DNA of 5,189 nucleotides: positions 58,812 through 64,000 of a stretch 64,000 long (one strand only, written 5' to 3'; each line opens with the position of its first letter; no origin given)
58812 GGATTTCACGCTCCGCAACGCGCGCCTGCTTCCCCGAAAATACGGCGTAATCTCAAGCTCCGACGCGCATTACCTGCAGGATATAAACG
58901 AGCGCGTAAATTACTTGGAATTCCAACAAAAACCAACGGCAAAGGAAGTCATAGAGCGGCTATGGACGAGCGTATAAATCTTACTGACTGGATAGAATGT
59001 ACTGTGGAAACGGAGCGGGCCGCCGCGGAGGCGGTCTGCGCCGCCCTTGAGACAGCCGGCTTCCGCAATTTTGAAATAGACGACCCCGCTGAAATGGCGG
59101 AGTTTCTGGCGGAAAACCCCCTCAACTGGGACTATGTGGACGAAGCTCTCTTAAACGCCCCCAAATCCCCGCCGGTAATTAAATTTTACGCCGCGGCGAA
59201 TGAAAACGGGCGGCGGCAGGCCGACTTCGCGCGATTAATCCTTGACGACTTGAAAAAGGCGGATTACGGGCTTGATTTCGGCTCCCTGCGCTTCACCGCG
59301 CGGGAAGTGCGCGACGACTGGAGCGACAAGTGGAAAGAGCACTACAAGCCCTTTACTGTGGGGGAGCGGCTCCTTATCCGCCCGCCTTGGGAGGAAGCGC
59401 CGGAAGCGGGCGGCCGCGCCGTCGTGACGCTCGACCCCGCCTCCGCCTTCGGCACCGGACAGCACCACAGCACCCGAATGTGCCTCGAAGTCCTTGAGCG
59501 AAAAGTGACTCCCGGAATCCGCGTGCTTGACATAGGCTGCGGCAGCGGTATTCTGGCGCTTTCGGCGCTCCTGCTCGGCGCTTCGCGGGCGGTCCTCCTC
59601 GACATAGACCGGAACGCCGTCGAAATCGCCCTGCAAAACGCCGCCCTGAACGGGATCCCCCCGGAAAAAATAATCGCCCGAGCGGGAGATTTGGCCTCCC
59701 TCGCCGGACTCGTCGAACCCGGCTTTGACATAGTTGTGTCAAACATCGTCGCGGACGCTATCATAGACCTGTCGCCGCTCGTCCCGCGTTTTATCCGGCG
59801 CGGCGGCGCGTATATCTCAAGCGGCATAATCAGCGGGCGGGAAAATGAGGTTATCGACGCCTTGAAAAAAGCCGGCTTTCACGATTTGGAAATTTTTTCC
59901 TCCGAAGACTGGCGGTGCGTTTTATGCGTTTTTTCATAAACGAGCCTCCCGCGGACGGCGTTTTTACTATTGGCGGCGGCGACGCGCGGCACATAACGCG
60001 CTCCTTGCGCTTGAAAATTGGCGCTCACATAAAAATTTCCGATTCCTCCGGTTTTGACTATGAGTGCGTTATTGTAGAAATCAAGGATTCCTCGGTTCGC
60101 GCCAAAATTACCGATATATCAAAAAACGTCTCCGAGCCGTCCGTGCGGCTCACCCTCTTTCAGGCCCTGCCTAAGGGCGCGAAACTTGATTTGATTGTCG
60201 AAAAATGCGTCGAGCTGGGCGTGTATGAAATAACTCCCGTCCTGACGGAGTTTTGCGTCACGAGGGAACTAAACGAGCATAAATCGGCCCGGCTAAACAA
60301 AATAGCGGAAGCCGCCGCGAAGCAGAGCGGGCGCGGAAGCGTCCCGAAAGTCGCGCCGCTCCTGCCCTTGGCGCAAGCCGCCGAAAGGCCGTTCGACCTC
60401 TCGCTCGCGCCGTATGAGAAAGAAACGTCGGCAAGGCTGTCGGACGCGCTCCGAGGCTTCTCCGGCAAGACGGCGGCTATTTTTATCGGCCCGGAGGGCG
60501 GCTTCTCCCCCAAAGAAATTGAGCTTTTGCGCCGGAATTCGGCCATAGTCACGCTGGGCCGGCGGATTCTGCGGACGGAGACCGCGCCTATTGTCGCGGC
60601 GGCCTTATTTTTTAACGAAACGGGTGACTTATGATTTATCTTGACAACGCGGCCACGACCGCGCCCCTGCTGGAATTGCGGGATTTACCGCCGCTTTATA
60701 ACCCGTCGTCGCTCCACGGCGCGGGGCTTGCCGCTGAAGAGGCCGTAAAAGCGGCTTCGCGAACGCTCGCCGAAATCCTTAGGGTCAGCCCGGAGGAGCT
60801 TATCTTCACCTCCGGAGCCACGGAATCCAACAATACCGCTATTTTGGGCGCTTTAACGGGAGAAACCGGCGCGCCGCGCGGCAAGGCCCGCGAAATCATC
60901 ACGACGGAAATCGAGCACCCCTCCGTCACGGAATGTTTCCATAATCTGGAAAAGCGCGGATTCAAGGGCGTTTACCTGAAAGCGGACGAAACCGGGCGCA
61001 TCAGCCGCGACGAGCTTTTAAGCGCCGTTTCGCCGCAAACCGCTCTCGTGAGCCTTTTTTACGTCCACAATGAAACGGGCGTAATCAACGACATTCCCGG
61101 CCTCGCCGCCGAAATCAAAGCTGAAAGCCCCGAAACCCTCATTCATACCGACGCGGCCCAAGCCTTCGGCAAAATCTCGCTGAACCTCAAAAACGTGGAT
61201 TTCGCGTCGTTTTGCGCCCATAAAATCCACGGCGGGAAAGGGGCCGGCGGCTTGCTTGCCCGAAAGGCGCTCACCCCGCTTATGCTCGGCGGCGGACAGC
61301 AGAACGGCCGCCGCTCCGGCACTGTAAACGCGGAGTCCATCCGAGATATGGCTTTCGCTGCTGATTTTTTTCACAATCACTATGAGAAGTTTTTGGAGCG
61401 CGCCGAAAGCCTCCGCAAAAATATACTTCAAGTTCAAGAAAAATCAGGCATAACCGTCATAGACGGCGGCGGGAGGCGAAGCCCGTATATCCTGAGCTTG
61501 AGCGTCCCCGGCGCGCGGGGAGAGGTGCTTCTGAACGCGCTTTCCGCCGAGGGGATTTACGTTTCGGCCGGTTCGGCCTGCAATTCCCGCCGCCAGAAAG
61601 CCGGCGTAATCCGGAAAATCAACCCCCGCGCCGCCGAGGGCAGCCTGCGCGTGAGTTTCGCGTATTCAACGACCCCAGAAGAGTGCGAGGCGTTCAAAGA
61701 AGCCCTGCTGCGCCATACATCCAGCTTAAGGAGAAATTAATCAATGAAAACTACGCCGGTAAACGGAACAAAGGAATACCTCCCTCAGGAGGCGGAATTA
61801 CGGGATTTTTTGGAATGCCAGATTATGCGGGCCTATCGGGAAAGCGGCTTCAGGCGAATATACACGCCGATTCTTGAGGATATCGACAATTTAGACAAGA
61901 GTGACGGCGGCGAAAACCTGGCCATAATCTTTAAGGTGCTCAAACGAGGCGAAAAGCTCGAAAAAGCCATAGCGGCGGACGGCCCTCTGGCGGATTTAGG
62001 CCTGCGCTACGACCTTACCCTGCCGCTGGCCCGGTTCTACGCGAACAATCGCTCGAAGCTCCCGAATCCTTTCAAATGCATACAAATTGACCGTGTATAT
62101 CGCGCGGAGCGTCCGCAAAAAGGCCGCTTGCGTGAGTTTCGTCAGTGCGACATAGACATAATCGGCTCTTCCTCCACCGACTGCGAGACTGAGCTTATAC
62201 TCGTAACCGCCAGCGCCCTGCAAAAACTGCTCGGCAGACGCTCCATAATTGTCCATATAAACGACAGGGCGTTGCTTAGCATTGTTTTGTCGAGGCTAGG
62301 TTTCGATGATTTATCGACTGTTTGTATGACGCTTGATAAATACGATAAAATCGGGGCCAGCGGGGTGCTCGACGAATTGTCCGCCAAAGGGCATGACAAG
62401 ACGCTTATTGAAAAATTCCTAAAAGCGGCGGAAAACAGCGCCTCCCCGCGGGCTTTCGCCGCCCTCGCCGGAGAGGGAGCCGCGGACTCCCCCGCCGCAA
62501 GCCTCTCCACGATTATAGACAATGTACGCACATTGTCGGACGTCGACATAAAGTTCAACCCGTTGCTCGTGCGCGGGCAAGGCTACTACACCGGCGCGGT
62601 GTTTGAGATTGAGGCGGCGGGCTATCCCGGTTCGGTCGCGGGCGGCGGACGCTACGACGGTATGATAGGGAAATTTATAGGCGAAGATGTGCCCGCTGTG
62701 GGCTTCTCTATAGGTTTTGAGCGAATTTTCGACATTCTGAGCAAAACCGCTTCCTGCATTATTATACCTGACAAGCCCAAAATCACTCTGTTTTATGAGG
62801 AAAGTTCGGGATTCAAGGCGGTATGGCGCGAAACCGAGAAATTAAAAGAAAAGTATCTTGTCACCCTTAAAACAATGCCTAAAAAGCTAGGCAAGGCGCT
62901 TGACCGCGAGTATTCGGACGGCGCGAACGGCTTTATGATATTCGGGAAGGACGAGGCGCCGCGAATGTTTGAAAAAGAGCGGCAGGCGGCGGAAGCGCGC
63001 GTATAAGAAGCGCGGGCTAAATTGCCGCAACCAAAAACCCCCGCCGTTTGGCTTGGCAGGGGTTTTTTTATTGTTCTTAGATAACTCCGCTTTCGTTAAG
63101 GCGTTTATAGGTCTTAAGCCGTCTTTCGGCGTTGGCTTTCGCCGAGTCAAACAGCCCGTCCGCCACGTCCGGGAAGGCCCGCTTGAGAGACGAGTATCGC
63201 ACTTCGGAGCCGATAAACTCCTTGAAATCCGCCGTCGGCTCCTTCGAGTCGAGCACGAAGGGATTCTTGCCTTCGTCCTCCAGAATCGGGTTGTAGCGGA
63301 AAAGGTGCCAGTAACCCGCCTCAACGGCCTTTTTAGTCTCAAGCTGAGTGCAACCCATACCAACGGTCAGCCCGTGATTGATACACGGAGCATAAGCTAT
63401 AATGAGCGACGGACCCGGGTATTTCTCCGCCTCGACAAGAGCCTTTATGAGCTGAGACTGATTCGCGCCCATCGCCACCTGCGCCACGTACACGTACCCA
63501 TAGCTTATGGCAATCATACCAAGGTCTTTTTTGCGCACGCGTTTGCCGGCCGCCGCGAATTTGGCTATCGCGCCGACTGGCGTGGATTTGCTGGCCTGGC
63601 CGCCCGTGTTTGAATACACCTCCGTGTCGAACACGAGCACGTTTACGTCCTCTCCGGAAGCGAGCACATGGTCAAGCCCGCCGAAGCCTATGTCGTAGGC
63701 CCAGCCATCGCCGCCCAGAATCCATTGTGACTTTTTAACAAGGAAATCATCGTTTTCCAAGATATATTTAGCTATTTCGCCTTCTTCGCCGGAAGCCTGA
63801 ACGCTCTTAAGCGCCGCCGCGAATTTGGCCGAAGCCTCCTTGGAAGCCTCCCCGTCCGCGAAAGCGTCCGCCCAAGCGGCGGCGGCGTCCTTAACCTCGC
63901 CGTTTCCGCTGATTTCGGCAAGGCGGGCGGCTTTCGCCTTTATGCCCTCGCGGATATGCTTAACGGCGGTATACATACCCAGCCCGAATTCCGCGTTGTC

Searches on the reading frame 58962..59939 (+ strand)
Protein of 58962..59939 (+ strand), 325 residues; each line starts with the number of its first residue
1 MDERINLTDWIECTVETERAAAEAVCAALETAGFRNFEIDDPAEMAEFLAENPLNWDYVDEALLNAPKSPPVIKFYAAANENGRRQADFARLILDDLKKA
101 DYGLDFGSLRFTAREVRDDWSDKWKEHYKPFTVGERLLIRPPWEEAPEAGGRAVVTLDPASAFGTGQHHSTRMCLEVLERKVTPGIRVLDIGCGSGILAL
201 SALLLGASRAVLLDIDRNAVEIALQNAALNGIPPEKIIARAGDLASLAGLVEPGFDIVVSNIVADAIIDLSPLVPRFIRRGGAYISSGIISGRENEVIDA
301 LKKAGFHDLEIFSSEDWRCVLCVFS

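Call 44: search_protein_families(library=pfam, max_evalue=1e-8, proteins=[window:58962-59939:+])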
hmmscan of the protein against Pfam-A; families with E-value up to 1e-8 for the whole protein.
window:58962-59939:+ (325 aa): 3 families
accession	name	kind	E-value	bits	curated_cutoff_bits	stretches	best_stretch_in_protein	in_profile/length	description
PF06325.19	PrmA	-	6.2e-70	236.5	22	1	9-321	1-292/296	Ribosomal protein L11 methyltransferase (PrmA)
PF13847.12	Methyltransf_31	-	1.1e-09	38.6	27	1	184-271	3-91/145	Methyltransferase domain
PF05175.20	MTS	-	3.6e-09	36.9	23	1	170-261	19-105/170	Methyltransferase small domain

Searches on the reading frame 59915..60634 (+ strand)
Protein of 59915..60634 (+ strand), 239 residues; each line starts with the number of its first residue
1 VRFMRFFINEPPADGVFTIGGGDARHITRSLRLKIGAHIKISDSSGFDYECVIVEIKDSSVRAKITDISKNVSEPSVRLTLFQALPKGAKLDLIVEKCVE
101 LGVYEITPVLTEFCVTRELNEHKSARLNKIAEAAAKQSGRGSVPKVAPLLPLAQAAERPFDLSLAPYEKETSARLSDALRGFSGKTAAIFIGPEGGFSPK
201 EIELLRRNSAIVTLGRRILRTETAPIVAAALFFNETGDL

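Call 45: search_protein_families(library=pfam, max_evalue=0.001, proteins=[window:59915-60634:+])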
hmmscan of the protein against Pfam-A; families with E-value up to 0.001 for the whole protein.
window:59915-60634:+ (239 aa): 2 families
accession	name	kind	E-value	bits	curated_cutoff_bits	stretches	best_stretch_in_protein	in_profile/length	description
PF04452.19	Methyltrans_RNA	-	6.5e-45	153.1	23.9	1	75-231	3-163/165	RNA methyltransferase domain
PF20260.4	PUA_4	-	3.6e-10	40.2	23.9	1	20-65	2-47/48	RNA methyltransferase PUA domain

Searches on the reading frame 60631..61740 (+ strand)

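Call 45: search_protein_families(library=pfam, max_evalue=0.001, proteins=[window:60631-61740:+])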
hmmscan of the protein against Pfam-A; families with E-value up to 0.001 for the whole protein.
window:60631-61740:+ (369 aa): 2 families
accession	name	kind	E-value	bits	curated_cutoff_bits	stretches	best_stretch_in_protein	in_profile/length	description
PF00266.25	Aminotran_5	-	1.6e-50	172.6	21.5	1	2-355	1-371/371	Aminotransferase class-V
PF00155.27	Aminotran_1_2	-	0.00015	21.5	19.7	0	45-155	50-165/361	Aminotransferase class I and II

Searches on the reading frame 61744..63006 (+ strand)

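Call 45: search_protein_families(library=pfam, max_evalue=0.001, proteins=[window:61744-63006:+])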
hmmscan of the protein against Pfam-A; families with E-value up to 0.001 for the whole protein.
window:61744-63006:+ (420 aa): 2 families
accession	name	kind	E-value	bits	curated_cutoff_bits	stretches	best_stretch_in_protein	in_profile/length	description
PF13393.11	tRNA-synt_His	-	3.2e-40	138.7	25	1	8-328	1-308/308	Histidyl-tRNA synthetase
PF00587.30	tRNA-synt_2b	-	1.1e-06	29.2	29.3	1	94-349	20-110/179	tRNA synthetase class II core domain (G, H, P, S and T)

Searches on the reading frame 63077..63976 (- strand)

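Call 45: search_protein_families(library=pfam, max_evalue=0.001, proteins=[window:63077-63976:-])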
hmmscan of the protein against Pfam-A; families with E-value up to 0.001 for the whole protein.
window:63077-63976:- (299 aa): 1 family
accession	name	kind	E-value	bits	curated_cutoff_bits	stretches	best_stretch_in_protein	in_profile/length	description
PF02775.26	TPP_enzyme_C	-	1.6e-09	38.2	21.9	1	84-193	49-150/151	Thiamine pyrophosphate enzyme, C-terminal TPP binding domain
